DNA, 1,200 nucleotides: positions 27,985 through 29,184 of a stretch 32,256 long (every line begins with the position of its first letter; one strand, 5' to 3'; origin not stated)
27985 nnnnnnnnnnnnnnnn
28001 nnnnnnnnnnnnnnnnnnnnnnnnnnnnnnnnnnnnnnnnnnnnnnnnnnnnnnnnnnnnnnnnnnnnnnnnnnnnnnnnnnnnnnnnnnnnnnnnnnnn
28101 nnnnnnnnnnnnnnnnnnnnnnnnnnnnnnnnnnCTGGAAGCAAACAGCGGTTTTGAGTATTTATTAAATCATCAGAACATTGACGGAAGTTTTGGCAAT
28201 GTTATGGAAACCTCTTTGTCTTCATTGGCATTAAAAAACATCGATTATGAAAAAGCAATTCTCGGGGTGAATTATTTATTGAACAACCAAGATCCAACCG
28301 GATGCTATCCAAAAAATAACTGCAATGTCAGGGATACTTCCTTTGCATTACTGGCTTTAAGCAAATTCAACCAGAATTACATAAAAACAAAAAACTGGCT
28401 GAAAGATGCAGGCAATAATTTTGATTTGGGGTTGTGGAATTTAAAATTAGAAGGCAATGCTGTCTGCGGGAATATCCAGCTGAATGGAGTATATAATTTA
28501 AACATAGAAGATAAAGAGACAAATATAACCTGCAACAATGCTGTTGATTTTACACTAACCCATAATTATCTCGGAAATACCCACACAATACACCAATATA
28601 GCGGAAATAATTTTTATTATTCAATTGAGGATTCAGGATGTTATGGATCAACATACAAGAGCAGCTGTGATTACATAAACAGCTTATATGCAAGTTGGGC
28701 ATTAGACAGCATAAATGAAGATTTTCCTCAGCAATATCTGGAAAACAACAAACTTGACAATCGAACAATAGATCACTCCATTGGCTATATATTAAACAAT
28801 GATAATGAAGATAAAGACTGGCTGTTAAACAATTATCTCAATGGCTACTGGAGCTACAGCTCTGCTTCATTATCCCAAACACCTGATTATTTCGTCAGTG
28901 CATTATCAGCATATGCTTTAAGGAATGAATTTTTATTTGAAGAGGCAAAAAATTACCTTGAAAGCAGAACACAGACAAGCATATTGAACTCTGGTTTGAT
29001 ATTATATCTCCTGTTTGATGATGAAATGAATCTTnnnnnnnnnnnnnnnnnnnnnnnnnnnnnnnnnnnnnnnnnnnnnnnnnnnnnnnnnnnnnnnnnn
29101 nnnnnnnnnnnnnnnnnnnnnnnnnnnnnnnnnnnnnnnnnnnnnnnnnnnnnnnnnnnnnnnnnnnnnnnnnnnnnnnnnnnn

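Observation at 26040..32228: Six-kb surface locus: paralogous alpha/alpha-toroid type-I membrane proteins, a dedicated signal peptidase I, a Cys-rich mini-protein and an LTD protein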

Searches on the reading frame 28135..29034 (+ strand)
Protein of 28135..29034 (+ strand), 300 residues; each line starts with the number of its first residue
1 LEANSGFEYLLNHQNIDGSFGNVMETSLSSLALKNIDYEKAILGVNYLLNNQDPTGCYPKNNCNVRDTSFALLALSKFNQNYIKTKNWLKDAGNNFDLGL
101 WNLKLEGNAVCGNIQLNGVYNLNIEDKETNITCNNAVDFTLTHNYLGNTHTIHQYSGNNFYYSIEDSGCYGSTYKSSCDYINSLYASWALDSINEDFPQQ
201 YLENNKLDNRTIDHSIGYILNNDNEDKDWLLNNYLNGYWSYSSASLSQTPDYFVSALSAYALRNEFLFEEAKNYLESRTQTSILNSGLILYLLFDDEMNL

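Call 58: search_solved_structures(query=A7, max_evalue=10, show_alignments=3)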
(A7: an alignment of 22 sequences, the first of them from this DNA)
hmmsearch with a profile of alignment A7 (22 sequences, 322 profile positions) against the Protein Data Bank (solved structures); distinct sequences matched with E-value up to 10: 41.
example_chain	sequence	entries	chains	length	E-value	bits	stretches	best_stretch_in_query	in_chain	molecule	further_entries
2sqc_A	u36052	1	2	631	3.2e-08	36.2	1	249-306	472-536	SQUALENE-HOPENE CYCLASE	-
3sqc_A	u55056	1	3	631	3.3e-08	36.2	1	249-306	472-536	SQUALENE--HOPENE CYCLASE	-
1gsz_A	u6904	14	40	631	4.2e-08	35.8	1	249-306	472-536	SQUALENE--HOPENE CYCLASE | SQUALENE-HOPENE CYCLASE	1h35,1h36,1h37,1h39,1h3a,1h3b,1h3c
4lnv_A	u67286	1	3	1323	0.00024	23.5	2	246-305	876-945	Thioester-containing protein I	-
7xr7_A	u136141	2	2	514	0.0011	21.3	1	251-307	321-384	SQHop_cyclase_C domain-containing protein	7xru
7xq4_A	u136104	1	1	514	0.0011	21.3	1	251-307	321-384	SQHop_cyclase_C domain-containing protein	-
7xqz_A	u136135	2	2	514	0.0011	21.3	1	251-307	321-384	SQHop_cyclase_C domain-containing protein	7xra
8zg0_A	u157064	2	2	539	0.0013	21.1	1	251-307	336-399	Squalene cyclase C-terminal domain-containing protein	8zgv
8zg1_A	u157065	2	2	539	0.0013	21.1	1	251-307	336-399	Squalene cyclase C-terminal domain-containing protein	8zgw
8zg5_A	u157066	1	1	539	0.0014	21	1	251-307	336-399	Squalene cyclase C-terminal domain-containing protein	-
5bp8_A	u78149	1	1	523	0.0021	20.4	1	249-318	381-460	Ent-copalyl diphosphate synthase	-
2pn5_A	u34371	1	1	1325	0.0051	19.1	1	3-96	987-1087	Thioester-containing protein I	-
4d94_A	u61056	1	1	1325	0.0051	19.1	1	3-96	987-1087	Thioester-containing protein 1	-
8pak_A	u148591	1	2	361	0.0075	18.6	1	254-313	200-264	Squalene--hopene cyclase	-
1hzf_A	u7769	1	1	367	0.031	16.6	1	253-305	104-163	COMPLEMENT FACTOR C4A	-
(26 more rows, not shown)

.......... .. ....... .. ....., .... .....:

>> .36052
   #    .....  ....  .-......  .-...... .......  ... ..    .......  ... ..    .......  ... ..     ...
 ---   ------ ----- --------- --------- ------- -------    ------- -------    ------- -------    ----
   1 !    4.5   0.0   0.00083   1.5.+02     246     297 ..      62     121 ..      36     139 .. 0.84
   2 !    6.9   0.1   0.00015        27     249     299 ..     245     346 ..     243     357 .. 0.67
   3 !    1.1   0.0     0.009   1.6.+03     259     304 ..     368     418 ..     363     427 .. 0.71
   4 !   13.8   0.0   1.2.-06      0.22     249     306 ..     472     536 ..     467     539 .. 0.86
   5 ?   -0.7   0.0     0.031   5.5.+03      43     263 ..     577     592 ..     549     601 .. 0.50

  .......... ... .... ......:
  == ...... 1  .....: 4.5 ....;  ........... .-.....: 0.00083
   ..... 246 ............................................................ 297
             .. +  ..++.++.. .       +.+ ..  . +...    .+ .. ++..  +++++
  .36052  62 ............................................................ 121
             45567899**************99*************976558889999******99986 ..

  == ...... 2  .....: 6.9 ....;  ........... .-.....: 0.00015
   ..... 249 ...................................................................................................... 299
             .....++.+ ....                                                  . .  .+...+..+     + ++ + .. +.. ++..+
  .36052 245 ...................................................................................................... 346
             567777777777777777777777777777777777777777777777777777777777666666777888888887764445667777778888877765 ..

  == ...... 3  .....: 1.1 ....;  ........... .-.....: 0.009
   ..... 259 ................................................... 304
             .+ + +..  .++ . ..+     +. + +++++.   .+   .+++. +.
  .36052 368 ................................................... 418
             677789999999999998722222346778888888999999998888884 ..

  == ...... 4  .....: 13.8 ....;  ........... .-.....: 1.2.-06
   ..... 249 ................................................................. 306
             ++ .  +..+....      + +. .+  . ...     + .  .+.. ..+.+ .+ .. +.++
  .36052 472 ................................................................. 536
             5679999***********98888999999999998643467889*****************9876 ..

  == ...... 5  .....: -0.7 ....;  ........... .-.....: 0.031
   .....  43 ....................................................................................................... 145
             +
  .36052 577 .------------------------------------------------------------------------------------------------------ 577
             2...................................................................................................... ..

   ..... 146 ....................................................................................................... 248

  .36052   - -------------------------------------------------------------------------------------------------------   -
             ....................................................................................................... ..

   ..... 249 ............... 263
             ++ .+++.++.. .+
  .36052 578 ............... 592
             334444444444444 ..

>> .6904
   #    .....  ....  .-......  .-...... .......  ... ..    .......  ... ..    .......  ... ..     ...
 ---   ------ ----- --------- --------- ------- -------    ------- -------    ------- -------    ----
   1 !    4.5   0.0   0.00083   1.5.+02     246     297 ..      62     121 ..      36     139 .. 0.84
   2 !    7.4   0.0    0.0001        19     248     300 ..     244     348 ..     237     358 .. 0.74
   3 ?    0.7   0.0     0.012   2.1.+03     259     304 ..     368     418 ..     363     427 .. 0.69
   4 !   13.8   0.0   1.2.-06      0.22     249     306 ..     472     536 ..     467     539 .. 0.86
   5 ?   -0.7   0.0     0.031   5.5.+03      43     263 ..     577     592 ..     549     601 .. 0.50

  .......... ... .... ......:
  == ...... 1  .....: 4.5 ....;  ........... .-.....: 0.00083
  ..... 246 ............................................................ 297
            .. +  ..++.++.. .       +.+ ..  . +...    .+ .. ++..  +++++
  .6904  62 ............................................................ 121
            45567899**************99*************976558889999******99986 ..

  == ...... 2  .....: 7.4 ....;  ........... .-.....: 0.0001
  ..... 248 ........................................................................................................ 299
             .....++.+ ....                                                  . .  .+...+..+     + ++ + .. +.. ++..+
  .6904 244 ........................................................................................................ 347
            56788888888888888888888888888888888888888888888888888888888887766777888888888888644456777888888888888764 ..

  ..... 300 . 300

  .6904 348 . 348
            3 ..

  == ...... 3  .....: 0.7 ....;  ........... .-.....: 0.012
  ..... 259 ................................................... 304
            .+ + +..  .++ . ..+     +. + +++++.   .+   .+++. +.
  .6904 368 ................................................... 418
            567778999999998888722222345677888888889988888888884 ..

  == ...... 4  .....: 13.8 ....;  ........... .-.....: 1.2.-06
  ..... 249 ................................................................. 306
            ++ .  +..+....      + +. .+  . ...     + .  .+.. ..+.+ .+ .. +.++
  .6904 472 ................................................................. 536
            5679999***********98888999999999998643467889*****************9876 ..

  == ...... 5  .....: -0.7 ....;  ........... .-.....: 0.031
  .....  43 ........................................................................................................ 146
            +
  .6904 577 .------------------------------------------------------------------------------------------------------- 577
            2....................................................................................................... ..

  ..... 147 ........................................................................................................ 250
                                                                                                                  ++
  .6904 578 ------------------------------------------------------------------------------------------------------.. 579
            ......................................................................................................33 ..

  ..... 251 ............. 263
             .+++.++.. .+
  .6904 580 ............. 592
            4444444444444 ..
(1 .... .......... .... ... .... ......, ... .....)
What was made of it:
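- On A2M / complement / TEP thioester proteins: The toroid profile hits TEP1, C4 and C3d (call 58).
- On Class II terpene cyclases (SHC-like): The toroid profile scores 3e-8 against squalene-hopene cyclase through several QW repeats (call 58).
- Closest known: Squalene-hopene cyclase / class II terpene cyclases. Same: QW-like repeats (W/Y-L-x3-Q-x2-5-G-S-W/F) give the best sequence match (E=3e-8, call 58).
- The toroid profile hits TEP1 (call 58).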

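Call 61: search_protein_representatives(alignment_id=A7)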
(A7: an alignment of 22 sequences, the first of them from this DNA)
Query: 22 sequences, 322 profile positions. Proteins with E-value up to 0.001 (for the whole library): 2448; up to 1e-10: 901; up to 1e-30: 405. The best 150 are listed.
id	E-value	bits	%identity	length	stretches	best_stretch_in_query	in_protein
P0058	2.0e-98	345.9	-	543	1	2-321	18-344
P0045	3.7e-95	335.1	-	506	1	1-320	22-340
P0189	4.1e-95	334.9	-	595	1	2-321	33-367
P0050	1.0e-94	333.7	-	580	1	2-320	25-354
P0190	8.5e-91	320.8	-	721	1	2-321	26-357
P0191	1.1e-89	317.1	-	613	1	2-320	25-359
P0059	3.2e-89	315.6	-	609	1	2-320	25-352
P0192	3.2e-89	315.6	-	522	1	2-315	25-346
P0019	8.4e-89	314.2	-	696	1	2-321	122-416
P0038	2.6e-88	312.6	-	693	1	2-321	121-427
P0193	9.8e-88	310.7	-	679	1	2-321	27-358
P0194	1.0e-87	310.7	-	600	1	2-319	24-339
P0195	8.7e-87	307.6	-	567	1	2-317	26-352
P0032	1.7e-86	306.6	-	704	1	2-321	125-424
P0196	2.5e-86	306.1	-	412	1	3-320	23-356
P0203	1.3e-82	293.9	-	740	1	2-318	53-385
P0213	1.7e-79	283.6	-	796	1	2-318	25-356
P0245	3.3e-72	259.7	-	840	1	2-319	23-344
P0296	6.7e-59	215.9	-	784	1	3-319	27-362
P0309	2.3e-55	204.4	-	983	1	2-319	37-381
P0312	4.4e-54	200.1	-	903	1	2-318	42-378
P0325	7.4e-51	189.5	-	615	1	5-320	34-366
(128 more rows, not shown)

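Call 62: list_cluster_members(proteins=[P0189, P0190, P0193, P0203, P0213, P0245, P0309, P0312, P0296, P0325])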
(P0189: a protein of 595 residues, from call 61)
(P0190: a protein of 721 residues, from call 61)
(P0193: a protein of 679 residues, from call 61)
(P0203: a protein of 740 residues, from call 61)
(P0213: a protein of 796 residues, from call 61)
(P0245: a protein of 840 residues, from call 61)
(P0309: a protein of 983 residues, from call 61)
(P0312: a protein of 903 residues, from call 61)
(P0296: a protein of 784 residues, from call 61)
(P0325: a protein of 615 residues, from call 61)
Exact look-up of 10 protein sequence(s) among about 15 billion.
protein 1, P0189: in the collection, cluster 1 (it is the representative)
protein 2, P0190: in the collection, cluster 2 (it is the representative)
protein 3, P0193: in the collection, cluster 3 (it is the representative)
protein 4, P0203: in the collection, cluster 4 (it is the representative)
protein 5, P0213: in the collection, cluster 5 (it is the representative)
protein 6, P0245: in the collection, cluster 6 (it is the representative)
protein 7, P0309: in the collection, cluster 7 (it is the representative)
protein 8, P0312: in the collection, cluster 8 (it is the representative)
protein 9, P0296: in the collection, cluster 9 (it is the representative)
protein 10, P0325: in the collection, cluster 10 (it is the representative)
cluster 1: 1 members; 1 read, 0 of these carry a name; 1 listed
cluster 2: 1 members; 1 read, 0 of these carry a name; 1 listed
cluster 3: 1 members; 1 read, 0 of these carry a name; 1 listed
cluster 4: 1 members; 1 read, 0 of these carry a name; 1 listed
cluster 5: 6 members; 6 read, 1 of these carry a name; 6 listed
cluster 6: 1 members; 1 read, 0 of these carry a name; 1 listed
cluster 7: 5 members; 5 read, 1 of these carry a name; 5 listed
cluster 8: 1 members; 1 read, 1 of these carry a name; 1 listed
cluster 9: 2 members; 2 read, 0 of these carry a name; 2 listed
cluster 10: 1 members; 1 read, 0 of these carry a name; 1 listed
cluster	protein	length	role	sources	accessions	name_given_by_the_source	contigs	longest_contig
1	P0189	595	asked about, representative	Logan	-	-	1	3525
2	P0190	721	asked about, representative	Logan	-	-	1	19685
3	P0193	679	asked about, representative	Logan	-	-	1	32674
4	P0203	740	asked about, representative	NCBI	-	-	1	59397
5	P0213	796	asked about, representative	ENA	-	-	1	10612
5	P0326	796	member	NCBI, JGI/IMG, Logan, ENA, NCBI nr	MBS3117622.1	hypothetical protein J4430_01960 [Candidatus Woesearchaeota archaeon] | hypothetical protein [Candidatus Woesearchaeota archaeon]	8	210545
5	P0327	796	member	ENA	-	-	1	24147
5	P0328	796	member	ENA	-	-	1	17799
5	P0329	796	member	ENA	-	-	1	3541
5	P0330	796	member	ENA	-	-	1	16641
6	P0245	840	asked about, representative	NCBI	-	-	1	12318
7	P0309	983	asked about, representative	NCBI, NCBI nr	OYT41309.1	hypothetical protein B6U80_01595 [Candidatus Pacearchaeota archaeon ex4484_26] | MAG: hypothetical protein B6U80_01595 [Candidatus Pacearchaeota archaeon ex4484_26]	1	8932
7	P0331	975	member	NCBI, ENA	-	-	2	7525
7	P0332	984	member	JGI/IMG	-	-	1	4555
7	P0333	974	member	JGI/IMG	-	-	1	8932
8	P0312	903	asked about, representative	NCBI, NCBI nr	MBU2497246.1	MAG: hypothetical protein KJ767_04260, partial [Nanoarchaeota archaeon] | hypothetical protein [Nanoarchaeota archaeon]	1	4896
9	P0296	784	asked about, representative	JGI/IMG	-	-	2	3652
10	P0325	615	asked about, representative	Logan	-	-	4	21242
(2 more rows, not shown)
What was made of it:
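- Family size and taxonomy: calls 61 and 62.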
